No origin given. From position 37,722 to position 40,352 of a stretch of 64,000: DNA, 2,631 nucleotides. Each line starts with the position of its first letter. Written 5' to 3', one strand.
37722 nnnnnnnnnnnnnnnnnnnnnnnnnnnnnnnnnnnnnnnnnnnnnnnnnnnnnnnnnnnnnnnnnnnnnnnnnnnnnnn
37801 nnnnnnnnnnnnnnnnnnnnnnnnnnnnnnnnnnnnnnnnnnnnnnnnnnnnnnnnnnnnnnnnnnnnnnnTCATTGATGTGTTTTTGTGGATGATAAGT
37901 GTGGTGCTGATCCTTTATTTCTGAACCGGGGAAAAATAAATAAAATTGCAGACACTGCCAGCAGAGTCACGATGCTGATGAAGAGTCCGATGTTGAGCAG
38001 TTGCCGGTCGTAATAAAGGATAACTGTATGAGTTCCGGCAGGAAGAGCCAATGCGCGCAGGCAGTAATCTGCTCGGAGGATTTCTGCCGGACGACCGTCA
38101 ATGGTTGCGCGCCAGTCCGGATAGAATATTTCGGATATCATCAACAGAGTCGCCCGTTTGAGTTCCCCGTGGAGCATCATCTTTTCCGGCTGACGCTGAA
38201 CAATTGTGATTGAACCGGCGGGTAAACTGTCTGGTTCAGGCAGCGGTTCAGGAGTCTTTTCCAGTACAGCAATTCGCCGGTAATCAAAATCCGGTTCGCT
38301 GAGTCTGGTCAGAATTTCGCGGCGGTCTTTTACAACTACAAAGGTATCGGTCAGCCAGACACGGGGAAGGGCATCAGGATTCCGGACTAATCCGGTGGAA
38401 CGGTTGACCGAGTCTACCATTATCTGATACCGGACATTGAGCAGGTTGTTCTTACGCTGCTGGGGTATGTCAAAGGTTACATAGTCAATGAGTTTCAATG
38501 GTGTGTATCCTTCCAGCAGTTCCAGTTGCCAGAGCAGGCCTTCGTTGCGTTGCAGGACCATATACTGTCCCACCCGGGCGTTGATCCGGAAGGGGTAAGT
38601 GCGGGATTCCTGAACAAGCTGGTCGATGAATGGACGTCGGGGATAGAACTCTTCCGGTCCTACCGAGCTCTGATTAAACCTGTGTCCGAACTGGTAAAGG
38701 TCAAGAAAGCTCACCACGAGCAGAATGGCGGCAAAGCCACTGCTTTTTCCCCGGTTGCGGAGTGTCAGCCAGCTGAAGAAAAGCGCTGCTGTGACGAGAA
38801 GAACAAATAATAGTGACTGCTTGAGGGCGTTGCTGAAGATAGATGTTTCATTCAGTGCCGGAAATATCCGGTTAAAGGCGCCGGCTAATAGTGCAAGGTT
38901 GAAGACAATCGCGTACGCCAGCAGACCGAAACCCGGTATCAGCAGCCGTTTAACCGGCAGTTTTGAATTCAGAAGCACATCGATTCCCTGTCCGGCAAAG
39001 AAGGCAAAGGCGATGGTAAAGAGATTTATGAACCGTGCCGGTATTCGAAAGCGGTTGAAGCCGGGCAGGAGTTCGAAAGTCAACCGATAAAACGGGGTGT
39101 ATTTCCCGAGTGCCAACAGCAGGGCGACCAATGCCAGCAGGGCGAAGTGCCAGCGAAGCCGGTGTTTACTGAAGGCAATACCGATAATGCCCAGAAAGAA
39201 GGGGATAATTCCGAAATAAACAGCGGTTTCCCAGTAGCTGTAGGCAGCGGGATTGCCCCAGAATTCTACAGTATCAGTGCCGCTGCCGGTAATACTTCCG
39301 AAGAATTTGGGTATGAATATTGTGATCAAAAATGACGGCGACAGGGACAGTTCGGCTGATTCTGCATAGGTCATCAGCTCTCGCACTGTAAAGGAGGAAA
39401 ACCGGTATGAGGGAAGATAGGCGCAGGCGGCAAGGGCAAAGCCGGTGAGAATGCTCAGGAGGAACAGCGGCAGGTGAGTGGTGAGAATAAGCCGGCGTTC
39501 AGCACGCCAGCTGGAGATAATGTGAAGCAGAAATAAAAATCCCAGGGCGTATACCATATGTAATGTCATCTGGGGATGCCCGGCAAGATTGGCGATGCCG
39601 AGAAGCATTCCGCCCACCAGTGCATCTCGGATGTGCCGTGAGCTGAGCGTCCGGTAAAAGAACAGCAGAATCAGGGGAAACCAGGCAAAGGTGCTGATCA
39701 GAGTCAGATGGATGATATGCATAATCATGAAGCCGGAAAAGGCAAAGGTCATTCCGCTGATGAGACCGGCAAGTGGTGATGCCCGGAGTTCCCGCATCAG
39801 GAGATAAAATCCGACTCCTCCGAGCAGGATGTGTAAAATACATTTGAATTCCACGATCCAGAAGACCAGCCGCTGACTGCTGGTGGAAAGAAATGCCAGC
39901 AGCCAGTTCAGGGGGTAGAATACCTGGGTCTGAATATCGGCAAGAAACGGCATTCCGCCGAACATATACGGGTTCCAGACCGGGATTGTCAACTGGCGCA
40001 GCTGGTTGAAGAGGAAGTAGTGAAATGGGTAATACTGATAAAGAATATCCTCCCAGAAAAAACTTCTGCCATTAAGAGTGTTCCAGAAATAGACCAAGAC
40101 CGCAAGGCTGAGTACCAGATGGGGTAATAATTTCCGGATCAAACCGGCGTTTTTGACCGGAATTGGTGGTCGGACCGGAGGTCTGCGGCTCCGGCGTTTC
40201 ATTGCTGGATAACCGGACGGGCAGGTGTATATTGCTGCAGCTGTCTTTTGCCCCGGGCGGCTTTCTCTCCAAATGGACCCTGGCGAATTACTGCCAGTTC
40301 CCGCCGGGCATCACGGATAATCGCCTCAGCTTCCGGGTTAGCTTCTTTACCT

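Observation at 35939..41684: Lipid-linked sugar module: lpxB, DPPR-synthase-like UbiA prenyltransferase and a convergent YfhO/GT-C membrane protein, then a 2Fe-2S + FAD oxidoreductase pair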

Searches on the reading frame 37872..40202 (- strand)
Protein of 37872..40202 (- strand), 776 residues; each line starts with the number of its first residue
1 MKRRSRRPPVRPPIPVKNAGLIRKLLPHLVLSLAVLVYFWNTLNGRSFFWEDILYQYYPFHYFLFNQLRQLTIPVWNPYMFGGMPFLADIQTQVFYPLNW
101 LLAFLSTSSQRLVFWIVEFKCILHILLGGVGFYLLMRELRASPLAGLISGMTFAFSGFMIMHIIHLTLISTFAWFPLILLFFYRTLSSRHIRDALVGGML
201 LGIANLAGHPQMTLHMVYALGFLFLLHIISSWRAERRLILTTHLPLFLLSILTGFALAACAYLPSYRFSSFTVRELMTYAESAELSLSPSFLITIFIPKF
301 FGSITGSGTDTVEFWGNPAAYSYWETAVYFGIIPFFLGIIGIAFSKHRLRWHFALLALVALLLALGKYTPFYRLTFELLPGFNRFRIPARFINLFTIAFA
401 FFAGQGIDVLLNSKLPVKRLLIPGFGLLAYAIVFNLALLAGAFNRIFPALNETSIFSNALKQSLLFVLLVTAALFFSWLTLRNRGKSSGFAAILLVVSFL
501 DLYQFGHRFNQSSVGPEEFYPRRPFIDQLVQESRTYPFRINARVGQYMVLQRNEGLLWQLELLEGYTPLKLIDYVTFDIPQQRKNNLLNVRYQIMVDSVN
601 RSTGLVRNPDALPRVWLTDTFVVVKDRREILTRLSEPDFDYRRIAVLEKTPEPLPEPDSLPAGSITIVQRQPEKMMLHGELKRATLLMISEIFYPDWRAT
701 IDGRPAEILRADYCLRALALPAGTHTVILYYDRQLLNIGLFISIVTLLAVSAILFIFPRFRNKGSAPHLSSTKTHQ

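Call 3: search_protein_families(library=pfam, proteins=[window:37872-40202:-], max_evalue=0.01)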
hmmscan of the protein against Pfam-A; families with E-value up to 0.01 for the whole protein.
window:37872-40202:- (776 aa): 1 family
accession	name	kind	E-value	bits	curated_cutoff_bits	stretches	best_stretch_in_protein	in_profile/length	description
PF09586.16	YfhO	-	5.2e-10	38.8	28.5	1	684-743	776-835/835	Bacterial membrane protein YfhO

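Call 4: search_protein_families(library=ncbifam, proteins=[window:37872-40202:-], max_evalue=0.01)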
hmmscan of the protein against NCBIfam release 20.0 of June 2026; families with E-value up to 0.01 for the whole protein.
window:37872-40202:- (776 aa): 0 families

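Call 10: search_solved_structures(query=window:37872-40202:-, max_evalue=1)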
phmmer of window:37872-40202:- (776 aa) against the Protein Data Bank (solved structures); distinct sequences matched with E-value up to 1: 0.

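Call 22: find_homologous_proteins(query=window:37872-40202:-, max_evalue=0.001)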
Query window:37872-40202:- (776 aa): 616 proteins with E <= 0.001 among 8000 candidates; the best 120 are listed.
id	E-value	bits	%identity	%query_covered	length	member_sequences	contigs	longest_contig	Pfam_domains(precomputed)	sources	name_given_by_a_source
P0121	0.0e+0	1741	100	100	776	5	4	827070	PF09586.17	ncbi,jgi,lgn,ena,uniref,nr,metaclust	ncbi:MAG: YfhO family protein [candidate division WOR-3 bacterium]|uniref:YfhO family protein n=1 Ta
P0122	0.0e+0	1544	88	97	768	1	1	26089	PF09586.17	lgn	-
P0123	0.0e+0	1165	64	100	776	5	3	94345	PF09586.17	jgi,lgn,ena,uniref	uniref:YfhO family protein n=1 Tax=candidate division WOR-3 bacterium TaxID=2052148 RepID=A0A7V3PSM2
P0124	0.0e+0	1163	65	100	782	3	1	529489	PF09586.17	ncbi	ncbi:MAG: hypothetical protein ACP5PK_02130 [candidate division WOR-3 bacterium]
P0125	0.0e+0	1057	63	93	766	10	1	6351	PF09586.17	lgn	-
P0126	0.0e+0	1053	62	98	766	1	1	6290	PF09586.17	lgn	-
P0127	0.0e+0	1030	59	99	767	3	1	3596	PF09586.17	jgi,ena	-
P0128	0.0e+0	1028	65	88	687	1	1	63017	PF09586.17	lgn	-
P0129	1.6e-282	958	57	95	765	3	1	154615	PF09586.17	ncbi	-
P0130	1.9e-281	954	56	95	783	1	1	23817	PF09586.17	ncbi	ncbi:MAG: hypothetical protein ACUVUD_03350 [bacterium]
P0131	1.2e-280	952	59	91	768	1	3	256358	PF09586.17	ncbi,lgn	-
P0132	3.7e-275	933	55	98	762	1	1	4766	PF09586.17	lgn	-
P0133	4.7e-275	933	55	98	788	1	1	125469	PF09586.17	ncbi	-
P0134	1.4e-274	931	55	96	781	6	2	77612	PF09586.17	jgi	-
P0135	2.8e-270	917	54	97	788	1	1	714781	PF09586.17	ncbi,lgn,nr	ncbi:YfhO family protein [candidate division WOR-3 bacterium]|nr:YfhO family protein [candidate divi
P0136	1.1e-268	912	54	97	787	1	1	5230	PF09586.17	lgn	-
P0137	2.6e-268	911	54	97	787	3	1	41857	PF09586.17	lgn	-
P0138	4.2e-267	907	55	93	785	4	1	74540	PF09586.17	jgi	-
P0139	4.1e-256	870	51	97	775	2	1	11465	PF09586.17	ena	-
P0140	1.1e-252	859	52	95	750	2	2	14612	PF09586.17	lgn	-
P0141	1.8e-239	815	50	93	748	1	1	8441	PF09586.17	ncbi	ncbi:MAG: hypothetical protein ABIK86_03115 [candidate division WOR-3 bacterium]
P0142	1.7e-216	739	48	95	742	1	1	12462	PF09586.17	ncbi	-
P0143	8.5e-214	730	57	73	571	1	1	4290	PF09586.17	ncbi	ncbi:MAG: hypothetical protein ACUVUR_07445, partial [bacterium]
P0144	1.6e-212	726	59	71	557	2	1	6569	PF09586.17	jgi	jgi:hypothetical protein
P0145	4.2e-209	715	45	92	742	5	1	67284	PF09586.17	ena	-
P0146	3.7e-201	689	45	93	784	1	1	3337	PF09586.17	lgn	-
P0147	2.2e-196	673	44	92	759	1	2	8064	PF09586.17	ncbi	ncbi:MAG: YfhO family protein [candidate division WOR-3 bacterium]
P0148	2.4e-195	669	42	97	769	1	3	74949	PF09586.17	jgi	jgi:hypothetical protein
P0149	1.9e-190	653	43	96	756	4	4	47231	PF09586.17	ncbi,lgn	ncbi:MAG: YfhO family protein [candidate division WOR-3 bacterium]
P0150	1.9e-187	643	43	95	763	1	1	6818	PF09586.17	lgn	-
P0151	1.1e-164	568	43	82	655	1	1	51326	PF09586.17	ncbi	-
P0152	2.6e-161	557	38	99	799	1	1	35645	PF09586.17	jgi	jgi:hypothetical protein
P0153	4.0e-160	553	39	95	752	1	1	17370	PF09586.17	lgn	-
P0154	5.0e-145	503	36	94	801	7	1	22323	PF09586.17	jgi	jgi:hypothetical protein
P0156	9.8e-136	472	36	95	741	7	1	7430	PF09586.17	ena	-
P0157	6.2e-126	440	34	97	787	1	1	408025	PF09586.17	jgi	jgi:membrane protein YfhO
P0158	7.8e-121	423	35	95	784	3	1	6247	PF09586.17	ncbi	-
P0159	1.3e-116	409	31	99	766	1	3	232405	PF09586.17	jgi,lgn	jgi:hypothetical protein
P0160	1.5e-113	399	33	94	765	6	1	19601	PF09586.17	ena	-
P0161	1.1e-109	386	33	95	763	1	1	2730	PF09586.17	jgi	-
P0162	8.3e-109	383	33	89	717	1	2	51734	PF09586.17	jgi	jgi:hypothetical protein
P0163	2.0e-108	382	32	94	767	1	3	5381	PF09586.17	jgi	jgi:hypothetical protein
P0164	6.3e-108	380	31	98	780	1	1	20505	PF09586.17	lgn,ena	-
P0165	2.9e-107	378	32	94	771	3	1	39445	PF09586.17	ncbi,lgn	-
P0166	7.4e-107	377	33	93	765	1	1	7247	PF09586.17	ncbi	-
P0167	1.5e-106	376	33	94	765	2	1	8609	PF09586.17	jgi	jgi:hypothetical protein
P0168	1.3e-104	369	31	98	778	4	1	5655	PF09586.17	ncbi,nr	ncbi:MAG: hypothetical protein O7D34_12425 [Ignavibacteria bacterium]|nr:hypothetical protein [Ignav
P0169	2.5e-104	368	30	100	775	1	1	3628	PF09586.17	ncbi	ncbi:MAG: YfhO family protein [Bacteroidota bacterium]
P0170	2.6e-104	368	31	95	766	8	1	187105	PF09586.17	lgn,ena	-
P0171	2.2e-72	263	30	93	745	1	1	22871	PF09586.17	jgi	-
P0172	5.3e-72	262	31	90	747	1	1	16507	PF09586.17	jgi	jgi:hypothetical protein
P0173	1.1e-71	260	30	92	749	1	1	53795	PF09586.17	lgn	-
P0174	3.4e-70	256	29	91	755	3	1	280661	PF09586.17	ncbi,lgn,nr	ncbi:MAG: hypothetical protein KatS3mg061_1251 [Dehalococcoidia bacterium]|nr:MAG: hypothetical prot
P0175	7.4e-70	254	30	95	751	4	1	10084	PF09586.17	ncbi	-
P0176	8.0e-70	254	29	92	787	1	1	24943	PF09586.17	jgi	jgi:hypothetical protein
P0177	1.6e-69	253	28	94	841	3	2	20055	PF09586.17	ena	-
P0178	3.1e-69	252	30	94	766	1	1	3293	PF09586.17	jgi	jgi:hypothetical protein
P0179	3.7e-69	252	31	90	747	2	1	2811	PF09586.17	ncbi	-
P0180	1.6e-68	250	32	93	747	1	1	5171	PF09586.17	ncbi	-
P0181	1.7e-68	250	30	94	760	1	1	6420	PF09586.17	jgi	-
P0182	3.4e-68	249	29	94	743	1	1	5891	PF09586.17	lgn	-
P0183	1.0e-67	247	30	91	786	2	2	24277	PF09586.17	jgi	jgi:hypothetical protein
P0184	6.5e-67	245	29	93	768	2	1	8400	PF09586.17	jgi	jgi:hypothetical protein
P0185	8.9e-67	244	30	93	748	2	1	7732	PF09586.17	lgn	-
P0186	1.3e-66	244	30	94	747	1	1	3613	PF09586.17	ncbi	-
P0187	1.6e-66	243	30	91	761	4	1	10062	PF09586.17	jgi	jgi:hypothetical protein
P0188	7.1e-66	241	31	94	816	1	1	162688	PF09586.17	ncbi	-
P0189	3.3e-65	239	28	95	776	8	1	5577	PF09586.17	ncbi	-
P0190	3.8e-65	239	31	30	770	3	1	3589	PF09586.17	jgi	jgi:hypothetical protein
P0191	6.6e-65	238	28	93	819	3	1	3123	PF09586.17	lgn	-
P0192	2.0e-64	236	28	91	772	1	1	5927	PF09586.17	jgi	jgi:hypothetical protein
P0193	3.4e-64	236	29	94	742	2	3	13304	PF09586.17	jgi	jgi:hypothetical protein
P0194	1.6e-63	233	29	94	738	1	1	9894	PF09586.17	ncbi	-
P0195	1.8e-63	233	35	27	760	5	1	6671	PF09586.17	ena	-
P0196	3.3e-63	232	28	96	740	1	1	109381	PF09586.17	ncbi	-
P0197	4.5e-63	232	29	89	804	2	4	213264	PF09586.17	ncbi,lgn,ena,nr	ncbi:MAG TPA: YfhO family protein [Chloroflexota bacterium]|nr:YfhO family protein [Chloroflexota ba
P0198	8.1e-63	231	29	92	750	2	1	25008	PF09586.17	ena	-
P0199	9.5e-63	231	29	93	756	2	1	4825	PF09586.17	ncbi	-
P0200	1.3e-62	231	29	90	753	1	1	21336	PF09586.17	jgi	jgi:hypothetical protein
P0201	2.7e-62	229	29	91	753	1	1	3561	PF09586.17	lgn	-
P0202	3.1e-62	229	30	90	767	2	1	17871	PF09586.17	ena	-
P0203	3.1e-62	229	28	97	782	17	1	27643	PF09586.17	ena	-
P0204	4.5e-62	229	28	88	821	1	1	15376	PF09586.17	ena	-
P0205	5.5e-62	228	29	89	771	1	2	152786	PF09586.17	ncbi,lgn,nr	ncbi:MAG: YfhO family protein [Chloroflexi bacterium]|nr:YfhO family protein [Chloroflexota bacteriu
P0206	7.5e-62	228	29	92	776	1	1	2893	PF09586.17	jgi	jgi:hypothetical protein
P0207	1.6e-61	227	28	96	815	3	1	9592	PF09586.17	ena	-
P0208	5.7e-61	225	29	93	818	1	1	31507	PF09586.17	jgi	jgi:hypothetical protein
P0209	1.7e-60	224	28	94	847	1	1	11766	PF09586.17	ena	-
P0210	2.2e-60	223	28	94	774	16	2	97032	PF09586.17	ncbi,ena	-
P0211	2.3e-59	220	28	92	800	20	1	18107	PF09586.17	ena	-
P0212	4.5e-59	219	27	89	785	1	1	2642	PF09586.17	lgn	-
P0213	1.1e-58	218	31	27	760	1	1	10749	PF09586.17,PF13231.13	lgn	-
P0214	1.9e-58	217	30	56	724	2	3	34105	PF09586.17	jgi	-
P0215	3.3e-58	216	29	92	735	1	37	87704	PF09586.17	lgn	-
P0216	5.2e-58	215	27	90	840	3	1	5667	PF09586.17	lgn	-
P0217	7.0e-58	215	30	47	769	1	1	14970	PF09586.17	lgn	-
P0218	1.7e-57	214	27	87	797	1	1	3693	PF09586.17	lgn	-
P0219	1.8e-57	214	28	92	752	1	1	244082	PF09586.17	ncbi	-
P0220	2.5e-57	213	28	92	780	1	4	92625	PF09586.17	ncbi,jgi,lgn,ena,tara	tara:strand:- start:4333 stop:6675 length:2343 start_codon:yes stop_codon:yes gene_type:complete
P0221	2.8e-57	213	28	88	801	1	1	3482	PF09586.17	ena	-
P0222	3.4e-57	213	33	34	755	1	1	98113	PF09586.17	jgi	jgi:hypothetical protein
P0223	4.4e-57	212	27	92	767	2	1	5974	PF09586.17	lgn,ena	-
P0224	1.0e-56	211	28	91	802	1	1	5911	PF09586.17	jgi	jgi:hypothetical protein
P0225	1.1e-56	211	32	28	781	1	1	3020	PF09586.17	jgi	jgi:hypothetical protein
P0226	1.3e-56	211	32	45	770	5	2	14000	PF09586.17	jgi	jgi:hypothetical protein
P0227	2.0e-56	210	30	92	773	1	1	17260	PF09586.17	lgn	-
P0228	2.7e-56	210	31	50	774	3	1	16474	PF09586.17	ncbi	-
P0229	3.0e-56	209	29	92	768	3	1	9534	PF09586.17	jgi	jgi:hypothetical protein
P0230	3.3e-56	209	27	94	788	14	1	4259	PF09586.17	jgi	-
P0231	8.9e-56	208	32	47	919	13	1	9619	PF09586.17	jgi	jgi:hypothetical protein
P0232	2.1e-55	207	32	50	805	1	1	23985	PF09586.17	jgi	jgi:hypothetical protein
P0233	5.5e-55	205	27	92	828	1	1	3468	PF09586.17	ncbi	ncbi:MAG: YfhO family protein [Candidatus Latescibacterota bacterium]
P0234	6.2e-55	205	30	91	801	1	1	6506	PF09586.17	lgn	-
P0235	1.4e-54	204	30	48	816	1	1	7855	PF09586.17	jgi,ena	-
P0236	1.7e-54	204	28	90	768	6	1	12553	PF09586.17,PF24677.2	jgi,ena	-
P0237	2.3e-54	203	34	27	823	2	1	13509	PF09586.17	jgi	jgi:hypothetical protein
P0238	8.3e-54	201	31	49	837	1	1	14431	PF09586.17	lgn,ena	-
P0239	1.4e-53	201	27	89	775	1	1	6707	PF09586.17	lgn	-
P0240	1.5e-53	201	28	91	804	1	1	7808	PF09586.17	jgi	jgi:hypothetical protein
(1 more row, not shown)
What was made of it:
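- On YfhO family / GT-C(A)-fold glycosyltransferases: NCBI names the identical protein 'YfhO family protein' (call 22).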

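Call 23: find_encoding_contigs(protein=P0135, flank=7000, max_places=1)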
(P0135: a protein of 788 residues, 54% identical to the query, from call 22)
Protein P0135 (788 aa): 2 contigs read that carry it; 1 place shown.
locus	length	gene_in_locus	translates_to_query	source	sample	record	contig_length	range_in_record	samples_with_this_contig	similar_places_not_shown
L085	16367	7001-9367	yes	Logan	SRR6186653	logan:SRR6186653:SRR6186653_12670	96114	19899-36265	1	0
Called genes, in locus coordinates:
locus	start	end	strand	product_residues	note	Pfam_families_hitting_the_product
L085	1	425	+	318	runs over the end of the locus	PF00528:BPD_transp_1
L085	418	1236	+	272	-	PF00528:BPD_transp_1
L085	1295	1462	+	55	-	-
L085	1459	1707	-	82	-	PF02609:Exonuc_VII_S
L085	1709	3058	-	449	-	PF13742:tRNA_anti_2, PF01336:tRNA_anti-codon, PF02601:Exonuc_VII_L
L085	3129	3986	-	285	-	PF02737:3HCDH_N, PF03446:NAD_binding_2 (faint), PF00725:3HCDH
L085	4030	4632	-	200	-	-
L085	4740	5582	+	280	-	PF13507:GATase_5, PF07685:GATase_3 (faint)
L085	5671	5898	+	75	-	PF13510:Fer2_4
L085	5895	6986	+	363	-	PF00890:FAD_binding_2 (weak), PF01134:GIDA (weak), PF01262:AlaDh_PNT_C (weak), PF03486:HI0933_like (weak), PF07992:Pyr_redox_2, PF12831:FAD_oxidored, PF13450:NAD_binding_8, PF13738:Pyr_redox_3 (weak), +2 more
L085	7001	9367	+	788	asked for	PF09586:YfhO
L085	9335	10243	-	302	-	PF01040:UbiA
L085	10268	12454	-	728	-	-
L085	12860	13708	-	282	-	-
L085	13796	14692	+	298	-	PF01063:Aminotran_4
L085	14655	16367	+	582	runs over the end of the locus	PF01839:FG-GAP (faint), PF13517:FG-GAP_3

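Call 24: find_encoding_contigs(protein=P0148, flank=7000, max_places=1)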
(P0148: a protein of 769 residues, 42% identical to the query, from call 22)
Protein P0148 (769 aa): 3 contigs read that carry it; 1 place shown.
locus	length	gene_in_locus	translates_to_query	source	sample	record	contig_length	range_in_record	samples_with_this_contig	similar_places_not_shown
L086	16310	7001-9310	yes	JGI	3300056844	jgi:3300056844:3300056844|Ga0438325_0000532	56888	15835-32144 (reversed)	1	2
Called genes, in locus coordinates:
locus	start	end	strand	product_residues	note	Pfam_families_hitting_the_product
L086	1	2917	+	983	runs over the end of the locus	PF18962:Por_Secre_tail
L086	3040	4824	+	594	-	PF13537:GATase_7, PF13522:GATase_6 (faint), PF00733:Asn_synthase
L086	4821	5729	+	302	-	PF00849:PseudoU_synth_2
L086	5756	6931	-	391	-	PF13091:PLDc_2, PF00614:PLDc (faint), PF13091:PLDc_2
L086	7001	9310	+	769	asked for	PF09586:YfhO (faint)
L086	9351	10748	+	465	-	-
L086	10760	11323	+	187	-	-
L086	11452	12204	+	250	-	-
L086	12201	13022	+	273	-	PF00127:Copper-bind (faint), PF03351:DOMON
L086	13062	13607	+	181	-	-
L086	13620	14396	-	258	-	-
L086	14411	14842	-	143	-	PF19641:DUF6144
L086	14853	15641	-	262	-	PF13489:Methyltransf_23, PF01209:Ubie_methyltran, PF08241:Methyltransf_11, PF08242:Methyltransf_12, PF13649:Methyltransf_25, PF13847:Methyltransf_31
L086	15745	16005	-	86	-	PF10387:DUF2442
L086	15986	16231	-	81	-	PF13711:DUF4160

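Call 25: find_encoding_contigs(protein=P0157, flank=7000, max_places=1)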
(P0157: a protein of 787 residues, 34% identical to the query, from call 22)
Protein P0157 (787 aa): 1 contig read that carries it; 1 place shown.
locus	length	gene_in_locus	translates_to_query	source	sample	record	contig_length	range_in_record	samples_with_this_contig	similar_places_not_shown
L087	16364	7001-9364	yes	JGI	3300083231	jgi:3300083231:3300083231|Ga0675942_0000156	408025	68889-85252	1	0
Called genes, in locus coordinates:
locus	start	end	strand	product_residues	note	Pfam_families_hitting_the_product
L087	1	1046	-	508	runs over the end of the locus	PF20154:LNT_N, PF00795:CN_hydrolase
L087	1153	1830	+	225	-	PF01553:Acyltransferase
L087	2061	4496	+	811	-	PF21710:Spt6_S1 (faint), PF00575:S1 (weak), PF13509:S1_2 (faint), PF00575:S1, PF18614:RNase_II_C_S1 (faint), PF00575:S1, PF23459:S1_RRP5 (weak), PF00575:S1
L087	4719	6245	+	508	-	PF13458:Peripla_BP_6, PF01094:ANF_receptor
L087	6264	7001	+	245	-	PF13641:Glyco_tranf_2_3 (weak), PF00535:Glycos_transf_2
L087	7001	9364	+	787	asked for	PF09586:YfhO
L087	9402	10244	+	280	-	PF08551:DUF1751, PF01694:Rhomboid, PF20216:DUF6576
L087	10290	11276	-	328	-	PF04015:DUF362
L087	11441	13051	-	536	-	PF02838:Glyco_hydro_20b, PF00728:Glyco_hydro_20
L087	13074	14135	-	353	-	PF20244:DUF6599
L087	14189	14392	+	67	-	-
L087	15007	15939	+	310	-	PF03193:RsgA_GTPase (faint), PF00009:GTP_EFTU, PF01926:MMR_HSR1, PF02421:FeoB_N, PF04548:AIG1 (weak), PF00350:Dynamin_N (faint), PF07650:KH_2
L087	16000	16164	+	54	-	PF03966:Trm112p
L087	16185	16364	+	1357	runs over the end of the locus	PF08126:Propeptide_C25, PF01364:Peptidase_C25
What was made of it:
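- Distant homologues sit with their own GT2 (L087, call 25).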
